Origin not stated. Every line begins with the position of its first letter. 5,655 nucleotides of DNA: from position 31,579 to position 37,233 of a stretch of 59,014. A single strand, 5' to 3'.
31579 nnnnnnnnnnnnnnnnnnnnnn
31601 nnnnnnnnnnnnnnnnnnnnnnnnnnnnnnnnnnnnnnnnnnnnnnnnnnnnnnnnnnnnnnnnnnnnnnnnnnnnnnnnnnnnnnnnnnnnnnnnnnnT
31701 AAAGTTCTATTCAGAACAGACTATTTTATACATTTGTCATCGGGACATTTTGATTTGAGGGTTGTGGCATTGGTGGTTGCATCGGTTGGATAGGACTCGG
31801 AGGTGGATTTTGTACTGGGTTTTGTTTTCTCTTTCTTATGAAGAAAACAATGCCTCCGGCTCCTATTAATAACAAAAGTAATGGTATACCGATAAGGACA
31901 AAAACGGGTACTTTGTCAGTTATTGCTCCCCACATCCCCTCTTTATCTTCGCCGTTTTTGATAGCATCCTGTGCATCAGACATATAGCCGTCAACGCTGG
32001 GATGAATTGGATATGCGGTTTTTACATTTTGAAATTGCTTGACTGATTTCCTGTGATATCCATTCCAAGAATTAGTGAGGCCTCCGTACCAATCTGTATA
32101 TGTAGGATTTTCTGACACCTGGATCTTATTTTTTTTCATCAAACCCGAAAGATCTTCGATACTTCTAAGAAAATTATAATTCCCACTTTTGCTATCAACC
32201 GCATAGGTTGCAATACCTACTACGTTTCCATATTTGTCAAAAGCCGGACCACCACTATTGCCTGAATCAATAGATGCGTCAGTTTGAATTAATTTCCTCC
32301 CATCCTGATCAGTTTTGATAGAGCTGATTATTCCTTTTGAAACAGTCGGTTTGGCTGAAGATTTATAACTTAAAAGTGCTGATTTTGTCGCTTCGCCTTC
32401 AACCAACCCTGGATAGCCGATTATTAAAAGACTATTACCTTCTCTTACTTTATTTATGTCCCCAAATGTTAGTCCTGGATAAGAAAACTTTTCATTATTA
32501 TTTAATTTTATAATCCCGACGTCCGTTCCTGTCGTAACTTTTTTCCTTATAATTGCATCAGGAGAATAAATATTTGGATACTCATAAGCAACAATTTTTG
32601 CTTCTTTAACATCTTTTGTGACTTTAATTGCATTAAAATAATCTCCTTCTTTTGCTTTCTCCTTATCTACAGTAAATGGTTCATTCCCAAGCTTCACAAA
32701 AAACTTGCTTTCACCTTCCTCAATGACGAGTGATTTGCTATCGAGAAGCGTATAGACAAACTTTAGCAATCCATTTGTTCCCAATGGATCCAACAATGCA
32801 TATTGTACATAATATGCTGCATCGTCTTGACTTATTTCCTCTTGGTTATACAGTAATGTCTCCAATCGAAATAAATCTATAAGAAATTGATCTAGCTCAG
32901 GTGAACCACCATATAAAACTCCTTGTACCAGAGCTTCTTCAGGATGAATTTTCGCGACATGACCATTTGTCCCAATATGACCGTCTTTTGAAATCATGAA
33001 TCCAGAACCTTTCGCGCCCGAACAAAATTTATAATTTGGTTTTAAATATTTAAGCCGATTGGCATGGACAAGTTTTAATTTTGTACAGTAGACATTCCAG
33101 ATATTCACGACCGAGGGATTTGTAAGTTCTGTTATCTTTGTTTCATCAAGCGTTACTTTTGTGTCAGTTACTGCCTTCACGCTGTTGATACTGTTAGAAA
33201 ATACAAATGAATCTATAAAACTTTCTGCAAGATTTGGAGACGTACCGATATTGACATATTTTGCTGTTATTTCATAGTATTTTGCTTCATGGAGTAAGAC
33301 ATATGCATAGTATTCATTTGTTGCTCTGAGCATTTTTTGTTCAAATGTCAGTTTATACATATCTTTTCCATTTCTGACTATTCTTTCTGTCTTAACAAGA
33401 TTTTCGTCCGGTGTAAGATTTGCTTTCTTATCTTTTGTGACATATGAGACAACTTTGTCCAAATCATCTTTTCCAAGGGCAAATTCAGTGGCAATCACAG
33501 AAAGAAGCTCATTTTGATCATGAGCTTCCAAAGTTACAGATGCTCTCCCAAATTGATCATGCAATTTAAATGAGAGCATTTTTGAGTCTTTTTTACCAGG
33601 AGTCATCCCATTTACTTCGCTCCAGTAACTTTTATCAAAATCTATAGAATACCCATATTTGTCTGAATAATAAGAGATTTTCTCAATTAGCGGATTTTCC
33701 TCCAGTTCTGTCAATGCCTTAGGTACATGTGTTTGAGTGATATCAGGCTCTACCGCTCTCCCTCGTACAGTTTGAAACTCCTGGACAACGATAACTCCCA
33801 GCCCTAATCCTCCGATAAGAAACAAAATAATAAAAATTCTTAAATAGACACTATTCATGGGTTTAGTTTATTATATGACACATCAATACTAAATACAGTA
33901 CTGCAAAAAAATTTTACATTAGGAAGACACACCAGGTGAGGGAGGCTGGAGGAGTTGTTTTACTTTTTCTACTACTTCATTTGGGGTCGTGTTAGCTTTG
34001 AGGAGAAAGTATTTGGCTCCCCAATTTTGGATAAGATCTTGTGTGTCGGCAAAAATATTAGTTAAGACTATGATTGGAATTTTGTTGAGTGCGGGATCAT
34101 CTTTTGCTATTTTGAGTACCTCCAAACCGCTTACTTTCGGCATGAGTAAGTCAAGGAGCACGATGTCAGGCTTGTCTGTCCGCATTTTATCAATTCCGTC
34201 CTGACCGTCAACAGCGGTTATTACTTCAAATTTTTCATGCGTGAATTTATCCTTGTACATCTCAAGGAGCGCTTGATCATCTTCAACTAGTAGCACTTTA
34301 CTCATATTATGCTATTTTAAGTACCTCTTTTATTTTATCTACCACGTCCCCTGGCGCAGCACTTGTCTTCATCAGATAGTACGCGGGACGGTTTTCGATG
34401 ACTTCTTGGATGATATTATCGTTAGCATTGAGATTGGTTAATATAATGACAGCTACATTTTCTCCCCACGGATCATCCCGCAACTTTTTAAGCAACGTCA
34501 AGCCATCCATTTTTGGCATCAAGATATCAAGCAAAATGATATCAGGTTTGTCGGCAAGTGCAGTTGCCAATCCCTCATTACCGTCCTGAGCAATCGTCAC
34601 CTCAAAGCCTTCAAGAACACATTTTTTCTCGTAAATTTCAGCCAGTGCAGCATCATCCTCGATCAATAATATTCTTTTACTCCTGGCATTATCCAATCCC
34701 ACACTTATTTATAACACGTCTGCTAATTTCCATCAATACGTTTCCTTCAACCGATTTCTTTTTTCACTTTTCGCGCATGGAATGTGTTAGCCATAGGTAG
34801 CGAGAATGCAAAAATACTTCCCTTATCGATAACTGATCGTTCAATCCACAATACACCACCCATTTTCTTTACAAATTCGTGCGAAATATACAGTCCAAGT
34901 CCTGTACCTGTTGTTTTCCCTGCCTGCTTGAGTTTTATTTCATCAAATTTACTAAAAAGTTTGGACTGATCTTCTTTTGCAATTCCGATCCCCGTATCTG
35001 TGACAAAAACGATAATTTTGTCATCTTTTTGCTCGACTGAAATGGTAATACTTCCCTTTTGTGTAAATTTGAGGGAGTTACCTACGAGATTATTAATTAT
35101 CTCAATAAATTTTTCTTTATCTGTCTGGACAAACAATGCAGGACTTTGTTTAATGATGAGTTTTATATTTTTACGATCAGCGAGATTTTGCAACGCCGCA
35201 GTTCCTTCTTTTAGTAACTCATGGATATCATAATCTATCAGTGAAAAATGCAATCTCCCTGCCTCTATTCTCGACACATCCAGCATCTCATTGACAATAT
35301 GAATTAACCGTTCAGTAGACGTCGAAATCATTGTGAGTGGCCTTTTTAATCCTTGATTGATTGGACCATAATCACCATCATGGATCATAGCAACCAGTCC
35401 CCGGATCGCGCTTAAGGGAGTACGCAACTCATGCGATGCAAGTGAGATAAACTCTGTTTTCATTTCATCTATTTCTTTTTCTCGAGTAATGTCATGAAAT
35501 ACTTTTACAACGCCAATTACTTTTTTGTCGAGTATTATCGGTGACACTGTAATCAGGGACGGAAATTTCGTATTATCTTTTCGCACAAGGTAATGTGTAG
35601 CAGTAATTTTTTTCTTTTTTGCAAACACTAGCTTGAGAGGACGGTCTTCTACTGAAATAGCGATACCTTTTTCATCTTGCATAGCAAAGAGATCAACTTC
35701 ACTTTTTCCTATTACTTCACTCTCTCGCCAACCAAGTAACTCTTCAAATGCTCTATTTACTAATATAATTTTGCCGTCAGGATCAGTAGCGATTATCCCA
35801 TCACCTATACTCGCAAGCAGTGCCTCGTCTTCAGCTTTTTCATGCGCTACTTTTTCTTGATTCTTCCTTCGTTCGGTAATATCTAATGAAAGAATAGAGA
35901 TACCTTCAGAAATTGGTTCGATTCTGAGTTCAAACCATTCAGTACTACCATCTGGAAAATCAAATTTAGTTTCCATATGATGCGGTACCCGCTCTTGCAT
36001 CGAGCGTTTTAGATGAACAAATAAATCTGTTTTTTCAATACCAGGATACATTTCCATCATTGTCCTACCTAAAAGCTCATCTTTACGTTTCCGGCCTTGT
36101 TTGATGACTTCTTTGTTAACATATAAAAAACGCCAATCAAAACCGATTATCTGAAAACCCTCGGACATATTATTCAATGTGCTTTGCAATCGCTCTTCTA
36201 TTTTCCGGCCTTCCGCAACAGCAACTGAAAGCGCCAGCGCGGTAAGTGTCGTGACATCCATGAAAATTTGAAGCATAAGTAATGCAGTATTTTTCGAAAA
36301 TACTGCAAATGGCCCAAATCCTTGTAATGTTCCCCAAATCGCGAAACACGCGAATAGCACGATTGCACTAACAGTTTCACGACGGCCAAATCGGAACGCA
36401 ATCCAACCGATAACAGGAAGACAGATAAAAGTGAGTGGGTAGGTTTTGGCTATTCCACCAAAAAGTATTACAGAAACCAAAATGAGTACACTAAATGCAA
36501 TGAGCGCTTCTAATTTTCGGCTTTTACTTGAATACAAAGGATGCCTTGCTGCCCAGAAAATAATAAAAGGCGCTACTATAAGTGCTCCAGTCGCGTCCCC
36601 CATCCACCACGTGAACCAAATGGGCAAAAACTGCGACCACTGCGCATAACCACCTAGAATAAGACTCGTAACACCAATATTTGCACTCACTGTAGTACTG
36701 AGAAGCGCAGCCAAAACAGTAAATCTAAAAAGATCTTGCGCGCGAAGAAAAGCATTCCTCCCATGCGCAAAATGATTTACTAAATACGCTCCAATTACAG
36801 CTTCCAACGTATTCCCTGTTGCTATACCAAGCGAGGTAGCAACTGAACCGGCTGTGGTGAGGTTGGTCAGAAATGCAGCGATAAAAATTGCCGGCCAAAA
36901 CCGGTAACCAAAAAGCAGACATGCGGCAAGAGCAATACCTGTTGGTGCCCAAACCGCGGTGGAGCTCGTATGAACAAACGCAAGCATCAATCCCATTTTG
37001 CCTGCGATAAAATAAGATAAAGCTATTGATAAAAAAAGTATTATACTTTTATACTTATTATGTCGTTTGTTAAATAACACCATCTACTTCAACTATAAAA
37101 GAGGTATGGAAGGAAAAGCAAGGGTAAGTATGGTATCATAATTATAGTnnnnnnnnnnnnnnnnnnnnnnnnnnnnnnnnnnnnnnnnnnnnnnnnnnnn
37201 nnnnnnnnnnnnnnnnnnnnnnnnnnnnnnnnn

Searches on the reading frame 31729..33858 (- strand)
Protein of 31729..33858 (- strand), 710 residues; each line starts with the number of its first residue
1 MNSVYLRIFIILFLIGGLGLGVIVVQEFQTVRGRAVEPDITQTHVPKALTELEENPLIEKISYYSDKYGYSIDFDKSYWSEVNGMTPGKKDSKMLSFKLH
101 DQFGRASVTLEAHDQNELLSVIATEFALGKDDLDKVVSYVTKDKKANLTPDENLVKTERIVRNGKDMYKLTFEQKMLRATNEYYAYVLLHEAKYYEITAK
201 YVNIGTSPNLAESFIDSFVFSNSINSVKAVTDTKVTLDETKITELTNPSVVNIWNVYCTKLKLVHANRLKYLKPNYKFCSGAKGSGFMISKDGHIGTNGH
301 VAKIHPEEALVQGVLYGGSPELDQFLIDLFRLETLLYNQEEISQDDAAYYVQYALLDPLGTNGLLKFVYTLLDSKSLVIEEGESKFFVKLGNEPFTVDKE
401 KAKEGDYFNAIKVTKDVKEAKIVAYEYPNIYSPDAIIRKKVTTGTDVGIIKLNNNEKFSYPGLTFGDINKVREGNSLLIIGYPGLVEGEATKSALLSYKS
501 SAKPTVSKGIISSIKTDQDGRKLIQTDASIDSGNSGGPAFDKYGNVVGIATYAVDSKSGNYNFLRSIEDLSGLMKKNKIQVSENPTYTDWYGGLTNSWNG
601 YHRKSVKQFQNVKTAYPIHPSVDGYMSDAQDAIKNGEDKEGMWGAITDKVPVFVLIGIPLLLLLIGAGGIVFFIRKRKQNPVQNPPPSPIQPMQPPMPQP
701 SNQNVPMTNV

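Call 68: search_protein_families(library=pfam, proteins=[window:31729-33858:-], max_evalue=0.001)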
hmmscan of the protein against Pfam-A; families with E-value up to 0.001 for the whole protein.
window:31729-33858:- (710 aa): 2 families
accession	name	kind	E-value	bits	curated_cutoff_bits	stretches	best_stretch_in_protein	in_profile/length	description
PF13365.12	Trypsin_2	-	8.1e-20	72.5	27.6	1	427-549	50-144/144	Trypsin-like peptidase domain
PF00089.32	Trypsin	-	9.6e-08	32.5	20.6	1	434-563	73-209/220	Trypsin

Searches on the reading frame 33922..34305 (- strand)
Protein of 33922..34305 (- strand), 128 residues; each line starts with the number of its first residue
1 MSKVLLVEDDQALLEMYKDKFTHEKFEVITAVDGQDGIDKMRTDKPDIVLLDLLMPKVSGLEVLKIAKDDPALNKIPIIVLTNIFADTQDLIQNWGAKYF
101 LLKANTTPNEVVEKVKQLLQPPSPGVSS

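Call 68: search_protein_families(library=pfam, proteins=[window:33922-34305:-], max_evalue=0.001)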
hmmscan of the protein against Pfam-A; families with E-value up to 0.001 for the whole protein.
window:33922-34305:- (128 aa): 1 family
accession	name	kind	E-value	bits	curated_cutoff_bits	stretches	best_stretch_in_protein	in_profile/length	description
PF00072.30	Response_reg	-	2.8e-18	66.5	30.2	1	4-115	1-110/111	Response regulator receiver domain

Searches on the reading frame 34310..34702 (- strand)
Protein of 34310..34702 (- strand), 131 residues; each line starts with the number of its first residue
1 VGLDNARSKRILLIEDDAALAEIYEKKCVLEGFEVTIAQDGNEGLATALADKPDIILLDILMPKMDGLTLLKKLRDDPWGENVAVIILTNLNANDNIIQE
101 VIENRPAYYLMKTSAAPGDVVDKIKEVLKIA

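Call 69: search_protein_families(library=pfam, proteins=[window:34310-34702:-], max_evalue=0.001)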
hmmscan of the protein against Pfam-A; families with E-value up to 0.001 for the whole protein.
window:34310-34702:- (131 aa): 1 family
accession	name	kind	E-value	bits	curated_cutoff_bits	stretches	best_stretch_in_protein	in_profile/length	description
PF00072.30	Response_reg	-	1e-19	71.1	30.2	1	11-115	1-102/111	Response regulator receiver domain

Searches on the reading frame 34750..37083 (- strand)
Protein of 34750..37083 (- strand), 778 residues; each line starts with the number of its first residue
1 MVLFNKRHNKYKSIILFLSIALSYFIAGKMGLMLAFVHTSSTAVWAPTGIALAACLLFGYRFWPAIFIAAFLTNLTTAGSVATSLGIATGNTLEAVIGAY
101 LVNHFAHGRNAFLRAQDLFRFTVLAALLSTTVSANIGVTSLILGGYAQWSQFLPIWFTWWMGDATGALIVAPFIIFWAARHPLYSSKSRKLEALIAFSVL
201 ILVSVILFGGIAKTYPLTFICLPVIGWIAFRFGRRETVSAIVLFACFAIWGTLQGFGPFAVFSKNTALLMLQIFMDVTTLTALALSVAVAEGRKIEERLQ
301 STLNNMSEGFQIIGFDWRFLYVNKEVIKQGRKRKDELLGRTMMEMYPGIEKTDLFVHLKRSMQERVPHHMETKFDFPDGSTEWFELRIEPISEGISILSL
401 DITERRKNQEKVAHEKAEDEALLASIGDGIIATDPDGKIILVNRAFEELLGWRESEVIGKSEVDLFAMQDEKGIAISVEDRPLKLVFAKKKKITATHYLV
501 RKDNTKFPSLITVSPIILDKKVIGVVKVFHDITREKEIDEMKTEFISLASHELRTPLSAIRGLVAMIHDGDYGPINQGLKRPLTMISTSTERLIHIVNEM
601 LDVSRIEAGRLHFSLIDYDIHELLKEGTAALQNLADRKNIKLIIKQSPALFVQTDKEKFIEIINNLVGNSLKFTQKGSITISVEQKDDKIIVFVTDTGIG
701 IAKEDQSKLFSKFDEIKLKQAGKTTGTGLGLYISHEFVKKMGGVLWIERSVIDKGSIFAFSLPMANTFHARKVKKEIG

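Call 5: search_protein_families(library=pfam, proteins=[window:34750-37083:-], max_evalue=0.01)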
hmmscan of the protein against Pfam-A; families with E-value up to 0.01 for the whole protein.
window:34750-37083:- (778 aa): 9 families
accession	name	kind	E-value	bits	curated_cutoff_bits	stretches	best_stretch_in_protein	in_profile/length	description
PF05231.19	MASE1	-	2.9e-50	171.5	29.8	1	18-291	3-297/299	MASE1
PF02518.31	HATPase_c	-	3.8e-25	88.9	26.4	1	655-765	2-110/111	Histidine kinase-, DNA gyrase B-, and HSP90-like ATPase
PF08448.16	PAS_4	-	3.6e-24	85.6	23.1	2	303-406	1-109/110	PAS fold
PF00989.32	PAS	-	1.6e-23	83.3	22.6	2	419-532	3-113/113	PAS fold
PF13426.13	PAS_9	-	1.2e-21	77.4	27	1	428-533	2-102/103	PAS domain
PF00512.31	HisKA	-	8.7e-16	58.2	26.9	1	541-609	1-66/66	His Kinase A (phospho-acceptor) domain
PF13188.13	PAS_8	-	3.2e-09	36.8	21.8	1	420-464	4-48/65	PAS domain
PF12860.13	PAS_7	-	1e-06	29.3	27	1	423-539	1-114/115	PAS fold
PF13581.12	HATPase_c_2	-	0.003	18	27.4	0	661-740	38-111/127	Histidine kinase-like ATPase domain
